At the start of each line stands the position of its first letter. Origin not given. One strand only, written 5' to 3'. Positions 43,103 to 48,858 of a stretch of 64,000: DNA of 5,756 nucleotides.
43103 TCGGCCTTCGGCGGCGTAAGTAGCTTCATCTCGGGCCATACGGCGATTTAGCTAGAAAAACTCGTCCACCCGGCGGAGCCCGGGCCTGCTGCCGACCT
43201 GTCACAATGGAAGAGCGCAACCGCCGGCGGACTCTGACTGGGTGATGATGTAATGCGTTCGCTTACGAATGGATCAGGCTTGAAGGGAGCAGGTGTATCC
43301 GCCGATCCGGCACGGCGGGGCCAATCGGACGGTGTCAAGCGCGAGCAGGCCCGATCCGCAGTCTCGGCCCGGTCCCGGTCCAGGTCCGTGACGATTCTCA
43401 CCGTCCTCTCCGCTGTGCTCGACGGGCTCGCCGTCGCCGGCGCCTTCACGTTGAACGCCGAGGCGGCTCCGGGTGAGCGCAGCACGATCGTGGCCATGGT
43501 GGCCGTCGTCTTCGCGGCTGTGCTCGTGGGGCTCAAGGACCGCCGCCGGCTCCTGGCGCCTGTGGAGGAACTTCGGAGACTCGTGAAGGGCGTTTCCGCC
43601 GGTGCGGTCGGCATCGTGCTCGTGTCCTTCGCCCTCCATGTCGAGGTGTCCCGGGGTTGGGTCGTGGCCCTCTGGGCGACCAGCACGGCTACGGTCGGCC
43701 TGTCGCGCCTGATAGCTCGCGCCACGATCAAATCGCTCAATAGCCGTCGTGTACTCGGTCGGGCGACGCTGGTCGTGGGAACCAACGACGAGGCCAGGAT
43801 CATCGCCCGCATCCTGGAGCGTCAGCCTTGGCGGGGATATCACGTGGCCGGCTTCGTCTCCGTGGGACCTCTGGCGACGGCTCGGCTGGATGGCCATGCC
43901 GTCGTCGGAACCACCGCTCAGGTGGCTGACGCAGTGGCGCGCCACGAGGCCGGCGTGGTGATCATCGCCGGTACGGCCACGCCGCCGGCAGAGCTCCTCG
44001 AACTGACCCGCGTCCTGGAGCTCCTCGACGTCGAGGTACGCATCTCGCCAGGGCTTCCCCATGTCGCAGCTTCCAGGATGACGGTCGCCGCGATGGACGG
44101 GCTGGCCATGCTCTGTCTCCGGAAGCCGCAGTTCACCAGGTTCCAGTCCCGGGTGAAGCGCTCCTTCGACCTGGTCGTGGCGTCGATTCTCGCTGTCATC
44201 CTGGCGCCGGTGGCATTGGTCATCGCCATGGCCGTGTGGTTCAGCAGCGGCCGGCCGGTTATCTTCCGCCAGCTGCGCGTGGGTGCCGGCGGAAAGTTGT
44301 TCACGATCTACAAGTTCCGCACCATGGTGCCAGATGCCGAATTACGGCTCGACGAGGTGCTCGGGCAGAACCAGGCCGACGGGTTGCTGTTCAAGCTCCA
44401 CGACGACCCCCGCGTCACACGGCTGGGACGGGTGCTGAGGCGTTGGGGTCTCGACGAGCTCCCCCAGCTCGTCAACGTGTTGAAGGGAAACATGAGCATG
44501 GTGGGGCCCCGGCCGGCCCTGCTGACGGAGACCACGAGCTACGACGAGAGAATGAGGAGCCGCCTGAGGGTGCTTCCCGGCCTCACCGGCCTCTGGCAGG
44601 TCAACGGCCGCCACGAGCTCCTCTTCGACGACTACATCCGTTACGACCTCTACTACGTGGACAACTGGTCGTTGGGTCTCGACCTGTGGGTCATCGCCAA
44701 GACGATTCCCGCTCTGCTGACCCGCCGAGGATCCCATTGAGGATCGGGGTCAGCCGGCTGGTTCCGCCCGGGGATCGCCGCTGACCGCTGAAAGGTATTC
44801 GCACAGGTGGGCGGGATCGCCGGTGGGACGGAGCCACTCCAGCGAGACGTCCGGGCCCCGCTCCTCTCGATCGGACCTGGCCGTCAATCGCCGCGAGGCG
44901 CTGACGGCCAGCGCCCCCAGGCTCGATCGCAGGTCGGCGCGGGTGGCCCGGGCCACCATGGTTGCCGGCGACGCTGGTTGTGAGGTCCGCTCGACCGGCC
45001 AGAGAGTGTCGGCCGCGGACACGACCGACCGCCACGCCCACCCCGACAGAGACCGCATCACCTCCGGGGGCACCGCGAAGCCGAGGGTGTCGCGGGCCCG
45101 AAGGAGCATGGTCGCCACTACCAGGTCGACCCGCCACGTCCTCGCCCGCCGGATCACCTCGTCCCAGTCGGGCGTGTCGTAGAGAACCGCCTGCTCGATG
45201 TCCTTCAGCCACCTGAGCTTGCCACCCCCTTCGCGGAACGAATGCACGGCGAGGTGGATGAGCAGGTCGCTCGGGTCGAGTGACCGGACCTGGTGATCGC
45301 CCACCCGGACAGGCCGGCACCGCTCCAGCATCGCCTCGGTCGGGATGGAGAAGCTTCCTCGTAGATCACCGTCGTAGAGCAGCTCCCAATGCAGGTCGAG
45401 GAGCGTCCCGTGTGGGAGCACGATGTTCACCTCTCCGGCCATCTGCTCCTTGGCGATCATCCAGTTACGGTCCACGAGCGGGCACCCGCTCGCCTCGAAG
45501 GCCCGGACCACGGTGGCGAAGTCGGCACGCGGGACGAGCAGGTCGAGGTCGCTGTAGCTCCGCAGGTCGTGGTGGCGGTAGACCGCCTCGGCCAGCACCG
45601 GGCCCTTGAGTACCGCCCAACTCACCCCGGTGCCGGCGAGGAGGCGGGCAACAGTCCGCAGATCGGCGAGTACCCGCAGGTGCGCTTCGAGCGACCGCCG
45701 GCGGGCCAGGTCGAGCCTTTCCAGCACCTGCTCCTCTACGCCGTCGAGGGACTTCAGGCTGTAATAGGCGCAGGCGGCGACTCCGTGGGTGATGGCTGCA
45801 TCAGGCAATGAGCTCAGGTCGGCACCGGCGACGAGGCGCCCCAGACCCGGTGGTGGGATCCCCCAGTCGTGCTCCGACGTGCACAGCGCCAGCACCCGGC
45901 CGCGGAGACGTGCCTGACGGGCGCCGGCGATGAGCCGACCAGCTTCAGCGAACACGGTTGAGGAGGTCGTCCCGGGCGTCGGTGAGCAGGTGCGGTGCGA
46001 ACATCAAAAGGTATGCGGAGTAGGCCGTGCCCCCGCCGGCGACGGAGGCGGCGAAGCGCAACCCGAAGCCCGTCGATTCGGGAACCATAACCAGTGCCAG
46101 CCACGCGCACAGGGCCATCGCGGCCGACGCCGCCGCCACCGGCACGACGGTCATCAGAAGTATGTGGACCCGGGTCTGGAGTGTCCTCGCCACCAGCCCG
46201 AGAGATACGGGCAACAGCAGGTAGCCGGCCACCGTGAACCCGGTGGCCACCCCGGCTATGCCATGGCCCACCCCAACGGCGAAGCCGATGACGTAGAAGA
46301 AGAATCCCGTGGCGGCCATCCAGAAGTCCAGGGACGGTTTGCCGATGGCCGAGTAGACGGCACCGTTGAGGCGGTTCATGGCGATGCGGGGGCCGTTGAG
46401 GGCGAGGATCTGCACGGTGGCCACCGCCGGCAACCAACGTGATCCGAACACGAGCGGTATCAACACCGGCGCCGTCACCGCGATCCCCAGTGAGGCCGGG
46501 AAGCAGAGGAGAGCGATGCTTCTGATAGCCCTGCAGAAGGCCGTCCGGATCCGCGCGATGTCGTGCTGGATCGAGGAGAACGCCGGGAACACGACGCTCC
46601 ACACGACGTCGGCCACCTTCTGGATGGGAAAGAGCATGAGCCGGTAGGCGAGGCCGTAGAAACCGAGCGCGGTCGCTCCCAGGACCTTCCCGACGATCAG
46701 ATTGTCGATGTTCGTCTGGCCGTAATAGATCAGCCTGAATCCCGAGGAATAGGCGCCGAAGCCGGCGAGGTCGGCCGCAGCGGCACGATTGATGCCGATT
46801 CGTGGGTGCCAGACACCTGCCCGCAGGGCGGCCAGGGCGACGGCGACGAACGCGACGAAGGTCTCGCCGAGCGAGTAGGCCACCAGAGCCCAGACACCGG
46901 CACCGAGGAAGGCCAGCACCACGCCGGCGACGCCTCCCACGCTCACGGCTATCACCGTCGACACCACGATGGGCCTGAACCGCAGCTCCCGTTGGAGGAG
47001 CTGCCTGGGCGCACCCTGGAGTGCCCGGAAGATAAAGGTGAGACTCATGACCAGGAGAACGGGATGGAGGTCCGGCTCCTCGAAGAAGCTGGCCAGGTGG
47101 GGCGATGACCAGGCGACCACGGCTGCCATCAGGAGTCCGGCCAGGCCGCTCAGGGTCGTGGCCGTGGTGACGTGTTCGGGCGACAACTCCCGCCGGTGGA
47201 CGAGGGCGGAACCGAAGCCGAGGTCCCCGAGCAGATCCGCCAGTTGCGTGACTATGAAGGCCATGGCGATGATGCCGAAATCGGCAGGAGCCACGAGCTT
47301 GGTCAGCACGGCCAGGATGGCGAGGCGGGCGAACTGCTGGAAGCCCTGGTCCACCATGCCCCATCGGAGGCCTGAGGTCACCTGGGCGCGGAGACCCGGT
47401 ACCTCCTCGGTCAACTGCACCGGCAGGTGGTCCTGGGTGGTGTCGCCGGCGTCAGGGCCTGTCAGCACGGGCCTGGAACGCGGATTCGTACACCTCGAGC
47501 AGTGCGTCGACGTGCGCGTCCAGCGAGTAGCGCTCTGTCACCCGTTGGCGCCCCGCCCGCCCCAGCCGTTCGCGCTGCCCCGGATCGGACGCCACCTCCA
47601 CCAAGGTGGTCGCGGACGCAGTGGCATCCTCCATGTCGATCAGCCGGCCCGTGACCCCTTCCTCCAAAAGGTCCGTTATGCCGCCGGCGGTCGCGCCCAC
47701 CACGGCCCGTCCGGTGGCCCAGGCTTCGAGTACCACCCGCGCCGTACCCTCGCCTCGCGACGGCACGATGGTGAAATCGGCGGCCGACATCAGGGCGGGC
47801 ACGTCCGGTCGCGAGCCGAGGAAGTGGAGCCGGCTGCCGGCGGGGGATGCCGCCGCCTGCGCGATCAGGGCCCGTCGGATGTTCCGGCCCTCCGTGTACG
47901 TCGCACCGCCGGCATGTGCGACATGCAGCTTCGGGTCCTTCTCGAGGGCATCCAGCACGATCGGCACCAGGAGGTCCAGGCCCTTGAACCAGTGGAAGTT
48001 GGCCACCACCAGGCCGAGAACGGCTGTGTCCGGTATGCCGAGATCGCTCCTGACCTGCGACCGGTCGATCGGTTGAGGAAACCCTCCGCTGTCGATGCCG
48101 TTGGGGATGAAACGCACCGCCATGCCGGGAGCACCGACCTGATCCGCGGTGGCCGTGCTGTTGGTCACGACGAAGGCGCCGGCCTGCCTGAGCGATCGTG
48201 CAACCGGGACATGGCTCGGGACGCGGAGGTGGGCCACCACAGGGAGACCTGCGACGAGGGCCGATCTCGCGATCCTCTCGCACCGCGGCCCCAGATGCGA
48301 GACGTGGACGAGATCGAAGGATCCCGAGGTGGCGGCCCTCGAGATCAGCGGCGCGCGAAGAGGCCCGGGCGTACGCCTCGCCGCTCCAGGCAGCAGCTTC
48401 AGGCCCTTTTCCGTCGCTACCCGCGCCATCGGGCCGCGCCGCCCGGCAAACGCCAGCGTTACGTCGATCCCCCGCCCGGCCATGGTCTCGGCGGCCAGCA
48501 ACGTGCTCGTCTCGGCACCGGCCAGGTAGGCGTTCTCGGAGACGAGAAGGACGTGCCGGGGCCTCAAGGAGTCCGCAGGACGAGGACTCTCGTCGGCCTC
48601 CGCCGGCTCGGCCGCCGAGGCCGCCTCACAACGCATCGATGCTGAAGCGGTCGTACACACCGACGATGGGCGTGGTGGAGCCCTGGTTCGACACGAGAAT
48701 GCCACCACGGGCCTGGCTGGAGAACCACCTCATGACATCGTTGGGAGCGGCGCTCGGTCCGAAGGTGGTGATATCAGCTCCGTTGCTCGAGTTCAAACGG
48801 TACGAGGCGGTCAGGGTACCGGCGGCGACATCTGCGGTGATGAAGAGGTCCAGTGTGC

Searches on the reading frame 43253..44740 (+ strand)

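Call 6: search_protein_families(library=pfam, proteins=[window:43253-44740:+], max_evalue=0.01)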
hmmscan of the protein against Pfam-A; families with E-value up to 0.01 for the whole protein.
window:43253-44740:+ (495 aa): 3 families
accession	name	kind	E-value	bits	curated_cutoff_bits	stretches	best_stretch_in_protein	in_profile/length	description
PF02397.22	Bac_transf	-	3.5e-64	216.1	27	1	302-489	1-178/179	Bacterial sugar transferase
PF13727.12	CoA_binding_3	-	2.6e-15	57.3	25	1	97-266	8-175/175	CoA-binding domain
PF09925.14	DUF2157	-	0.0023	18.1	32.4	1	36-147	20-135/146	Predicted membrane protein (DUF2157)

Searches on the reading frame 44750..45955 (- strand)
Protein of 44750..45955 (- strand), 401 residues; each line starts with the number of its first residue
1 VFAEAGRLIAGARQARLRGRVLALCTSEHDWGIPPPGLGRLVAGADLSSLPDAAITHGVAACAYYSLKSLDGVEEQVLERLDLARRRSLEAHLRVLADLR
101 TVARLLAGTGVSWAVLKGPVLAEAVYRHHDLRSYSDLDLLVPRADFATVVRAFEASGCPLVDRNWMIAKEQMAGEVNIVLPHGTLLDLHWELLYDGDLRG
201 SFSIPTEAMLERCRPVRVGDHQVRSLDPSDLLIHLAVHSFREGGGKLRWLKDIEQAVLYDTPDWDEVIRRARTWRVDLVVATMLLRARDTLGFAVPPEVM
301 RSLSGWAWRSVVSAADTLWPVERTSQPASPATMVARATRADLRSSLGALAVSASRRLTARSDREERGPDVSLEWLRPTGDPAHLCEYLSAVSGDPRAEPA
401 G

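Call 6: search_protein_families(library=pfam, proteins=[window:44750-45955:-], max_evalue=0.01)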
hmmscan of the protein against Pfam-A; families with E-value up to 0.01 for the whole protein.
window:44750-45955:- (401 aa): 2 families
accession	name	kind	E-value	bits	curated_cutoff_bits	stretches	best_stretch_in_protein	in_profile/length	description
PF14907.12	NTP_transf_5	-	6.2e-47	160.7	31.2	1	45-292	3-249/249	Uncharacterised nucleotidyltransferase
PF10620.15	MdcG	-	0.0069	16.7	26.5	0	84-148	3-65/121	Phosphoribosyl-dephospho-CoA transferase MdcG C-terminal domain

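Call 7: search_protein_families(library=ncbifam, proteins=[window:44750-45955:-], max_evalue=1)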
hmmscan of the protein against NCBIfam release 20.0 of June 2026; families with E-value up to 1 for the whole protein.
window:44750-45955:- (401 aa): 0 families

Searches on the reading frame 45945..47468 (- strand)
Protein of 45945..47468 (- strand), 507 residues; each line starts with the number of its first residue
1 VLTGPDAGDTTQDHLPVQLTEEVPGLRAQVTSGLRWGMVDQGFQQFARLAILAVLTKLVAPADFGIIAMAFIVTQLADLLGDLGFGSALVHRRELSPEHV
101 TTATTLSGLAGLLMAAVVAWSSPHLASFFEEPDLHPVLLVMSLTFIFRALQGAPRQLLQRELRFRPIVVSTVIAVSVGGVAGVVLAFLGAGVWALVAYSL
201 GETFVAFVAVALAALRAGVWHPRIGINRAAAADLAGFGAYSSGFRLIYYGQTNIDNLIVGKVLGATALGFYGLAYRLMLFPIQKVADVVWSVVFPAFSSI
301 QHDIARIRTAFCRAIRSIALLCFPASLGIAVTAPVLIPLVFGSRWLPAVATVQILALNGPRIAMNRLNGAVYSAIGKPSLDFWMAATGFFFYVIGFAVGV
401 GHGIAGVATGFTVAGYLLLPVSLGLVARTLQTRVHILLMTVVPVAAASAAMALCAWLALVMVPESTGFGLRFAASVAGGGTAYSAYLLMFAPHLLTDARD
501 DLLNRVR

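Call 6: search_protein_families(library=pfam, proteins=[window:45945-47468:-], max_evalue=0.01)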
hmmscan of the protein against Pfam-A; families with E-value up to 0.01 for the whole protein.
window:45945-47468:- (507 aa): 2 families
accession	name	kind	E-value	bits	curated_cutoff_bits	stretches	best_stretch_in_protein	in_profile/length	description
PF13440.11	Polysacc_synt_3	-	1.2e-77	261.5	23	1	54-349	1-292/293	Polysaccharide biosynthesis protein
PF01943.22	Polysacc_synt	-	1.9e-31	109.9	28.2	1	38-301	9-274/274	Polysaccharide biosynthesis protein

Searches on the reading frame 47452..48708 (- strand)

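Call 55: search_protein_families(library=pfam, proteins=[window:47452-48708:-], max_evalue=0.001)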
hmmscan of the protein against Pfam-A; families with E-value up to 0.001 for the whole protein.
window:47452-48708:- (418 aa): 5 families
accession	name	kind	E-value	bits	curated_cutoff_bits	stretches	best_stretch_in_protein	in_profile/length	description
PF13692.12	Glyco_trans_1_4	-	4.7e-22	79.2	27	1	233-375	5-142/142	Glycosyl transferases group 1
PF00534.26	Glycos_transf_1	-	1.8e-21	76.8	26.4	1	216-389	2-172/172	Glycosyl transferases group 1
PF13439.12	Glyco_transf_4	-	9.9e-10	39.1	28.5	1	64-206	3-167/170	Glycosyltransferase Family 4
PF13524.12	Glyco_trans_1_2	-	1.2e-09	38.7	25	1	278-404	1-143/144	Glycosyl transferase-like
PF20706.3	GT4-conflict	-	0.00042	19.8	26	1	241-385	211-350/385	Family 4 Glycosyltransferase in conflict systems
